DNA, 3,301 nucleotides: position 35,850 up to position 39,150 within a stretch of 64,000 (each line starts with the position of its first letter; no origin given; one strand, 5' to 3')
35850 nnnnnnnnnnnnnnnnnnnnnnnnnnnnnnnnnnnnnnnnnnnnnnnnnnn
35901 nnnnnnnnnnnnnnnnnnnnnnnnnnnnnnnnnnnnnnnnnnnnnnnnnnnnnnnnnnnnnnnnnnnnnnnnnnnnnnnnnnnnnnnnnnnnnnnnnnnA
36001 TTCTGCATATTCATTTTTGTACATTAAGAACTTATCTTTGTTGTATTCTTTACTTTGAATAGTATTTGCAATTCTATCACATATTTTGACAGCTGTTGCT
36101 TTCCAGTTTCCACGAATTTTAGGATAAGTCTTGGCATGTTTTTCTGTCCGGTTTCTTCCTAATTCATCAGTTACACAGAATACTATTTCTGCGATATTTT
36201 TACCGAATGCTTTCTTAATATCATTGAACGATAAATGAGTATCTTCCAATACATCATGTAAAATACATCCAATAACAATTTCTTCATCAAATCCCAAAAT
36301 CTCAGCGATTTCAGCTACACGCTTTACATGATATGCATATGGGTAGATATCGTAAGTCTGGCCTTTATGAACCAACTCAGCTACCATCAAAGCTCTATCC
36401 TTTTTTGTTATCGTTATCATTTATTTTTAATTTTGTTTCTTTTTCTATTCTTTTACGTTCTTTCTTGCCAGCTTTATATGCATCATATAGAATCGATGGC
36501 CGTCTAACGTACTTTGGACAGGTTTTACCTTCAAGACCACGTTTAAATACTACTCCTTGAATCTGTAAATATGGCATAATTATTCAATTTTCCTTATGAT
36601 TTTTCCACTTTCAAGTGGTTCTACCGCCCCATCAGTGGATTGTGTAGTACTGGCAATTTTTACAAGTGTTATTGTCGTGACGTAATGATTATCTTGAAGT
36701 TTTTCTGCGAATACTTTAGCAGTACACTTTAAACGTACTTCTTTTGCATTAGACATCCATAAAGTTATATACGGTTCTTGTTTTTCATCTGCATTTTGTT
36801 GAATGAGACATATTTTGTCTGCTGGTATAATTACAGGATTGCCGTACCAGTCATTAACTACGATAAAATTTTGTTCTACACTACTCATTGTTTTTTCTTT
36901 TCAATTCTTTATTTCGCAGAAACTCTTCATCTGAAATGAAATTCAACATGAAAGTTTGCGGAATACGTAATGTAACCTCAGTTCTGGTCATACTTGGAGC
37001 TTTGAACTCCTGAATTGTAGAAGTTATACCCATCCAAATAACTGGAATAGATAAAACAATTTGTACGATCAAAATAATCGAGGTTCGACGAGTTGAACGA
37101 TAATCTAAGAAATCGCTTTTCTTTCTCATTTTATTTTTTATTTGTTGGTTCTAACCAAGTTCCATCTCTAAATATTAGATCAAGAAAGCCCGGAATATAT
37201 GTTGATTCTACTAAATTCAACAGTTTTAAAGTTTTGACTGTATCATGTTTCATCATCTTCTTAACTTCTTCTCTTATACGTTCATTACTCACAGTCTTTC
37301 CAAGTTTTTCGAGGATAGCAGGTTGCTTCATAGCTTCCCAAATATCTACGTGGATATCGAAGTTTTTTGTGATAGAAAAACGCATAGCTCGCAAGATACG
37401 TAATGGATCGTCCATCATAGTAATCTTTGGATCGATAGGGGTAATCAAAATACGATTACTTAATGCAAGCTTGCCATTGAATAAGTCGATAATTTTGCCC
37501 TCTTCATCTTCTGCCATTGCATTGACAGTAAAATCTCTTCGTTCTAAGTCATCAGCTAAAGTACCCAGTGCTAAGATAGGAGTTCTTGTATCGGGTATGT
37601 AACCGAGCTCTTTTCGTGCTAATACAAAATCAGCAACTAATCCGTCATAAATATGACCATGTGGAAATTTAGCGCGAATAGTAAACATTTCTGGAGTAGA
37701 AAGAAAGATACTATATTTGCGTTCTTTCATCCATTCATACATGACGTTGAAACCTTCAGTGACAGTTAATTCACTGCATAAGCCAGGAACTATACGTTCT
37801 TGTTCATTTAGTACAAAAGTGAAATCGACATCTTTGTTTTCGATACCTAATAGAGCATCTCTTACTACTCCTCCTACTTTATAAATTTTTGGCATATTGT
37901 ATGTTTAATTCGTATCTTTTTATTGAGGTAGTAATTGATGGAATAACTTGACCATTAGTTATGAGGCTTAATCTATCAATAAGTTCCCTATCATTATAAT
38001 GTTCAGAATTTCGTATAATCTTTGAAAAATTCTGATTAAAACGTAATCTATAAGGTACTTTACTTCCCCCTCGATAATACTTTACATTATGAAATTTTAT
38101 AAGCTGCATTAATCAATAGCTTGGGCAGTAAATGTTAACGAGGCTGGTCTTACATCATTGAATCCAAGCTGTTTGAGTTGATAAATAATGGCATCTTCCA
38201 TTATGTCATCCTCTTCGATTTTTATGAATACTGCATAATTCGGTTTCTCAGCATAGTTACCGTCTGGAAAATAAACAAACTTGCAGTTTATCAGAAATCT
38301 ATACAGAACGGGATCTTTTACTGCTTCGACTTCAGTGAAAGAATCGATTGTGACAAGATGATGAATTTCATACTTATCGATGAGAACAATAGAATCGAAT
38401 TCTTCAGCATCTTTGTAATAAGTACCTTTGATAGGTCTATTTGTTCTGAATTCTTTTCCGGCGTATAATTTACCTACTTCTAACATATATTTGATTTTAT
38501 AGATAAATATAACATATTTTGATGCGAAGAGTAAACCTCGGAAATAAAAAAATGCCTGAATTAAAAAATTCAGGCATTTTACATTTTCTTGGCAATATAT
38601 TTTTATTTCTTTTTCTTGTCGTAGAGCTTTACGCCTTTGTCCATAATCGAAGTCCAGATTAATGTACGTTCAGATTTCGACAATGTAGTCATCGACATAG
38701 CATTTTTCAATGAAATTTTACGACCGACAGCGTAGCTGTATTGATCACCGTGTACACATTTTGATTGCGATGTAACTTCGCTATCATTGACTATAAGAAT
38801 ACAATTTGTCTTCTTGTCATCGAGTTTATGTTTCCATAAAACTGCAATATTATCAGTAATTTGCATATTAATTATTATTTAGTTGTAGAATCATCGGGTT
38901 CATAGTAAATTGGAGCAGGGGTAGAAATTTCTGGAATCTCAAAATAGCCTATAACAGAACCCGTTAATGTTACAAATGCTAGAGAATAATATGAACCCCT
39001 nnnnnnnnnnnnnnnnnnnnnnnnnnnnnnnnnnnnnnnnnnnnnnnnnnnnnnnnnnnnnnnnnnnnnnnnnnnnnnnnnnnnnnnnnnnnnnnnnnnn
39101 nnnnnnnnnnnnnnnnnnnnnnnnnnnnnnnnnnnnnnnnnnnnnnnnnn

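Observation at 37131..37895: Minimal class-II CCA/A-adding enzyme (head+neck only, 254 aa)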

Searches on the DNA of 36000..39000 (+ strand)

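Call 7: search_dna_similar(query=window:36000-39000:+, collection=phages, mode=near, max_rows=20)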
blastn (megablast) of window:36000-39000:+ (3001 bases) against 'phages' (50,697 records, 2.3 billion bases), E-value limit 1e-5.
No match.

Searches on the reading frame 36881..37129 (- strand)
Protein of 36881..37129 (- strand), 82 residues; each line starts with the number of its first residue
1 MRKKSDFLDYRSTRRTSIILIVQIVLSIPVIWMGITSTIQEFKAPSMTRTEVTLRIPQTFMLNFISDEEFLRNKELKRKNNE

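Call 3: search_protein_families(library=pfam, proteins=[window:36881-37129:-], max_evalue=0.1)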
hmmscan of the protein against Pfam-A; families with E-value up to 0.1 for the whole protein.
window:36881-37129:- (82 aa): 1 family
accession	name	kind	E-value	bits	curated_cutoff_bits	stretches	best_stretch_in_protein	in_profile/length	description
PF04005.17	Hus1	-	0.048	13.2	27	1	23-67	123-166/288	Hus1-like protein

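Call 4: search_protein_families(library=phrogs, proteins=[window:36881-37129:-], max_evalue=0.01)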
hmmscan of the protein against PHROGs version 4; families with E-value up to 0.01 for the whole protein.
window:36881-37129:- (82 aa): 0 families
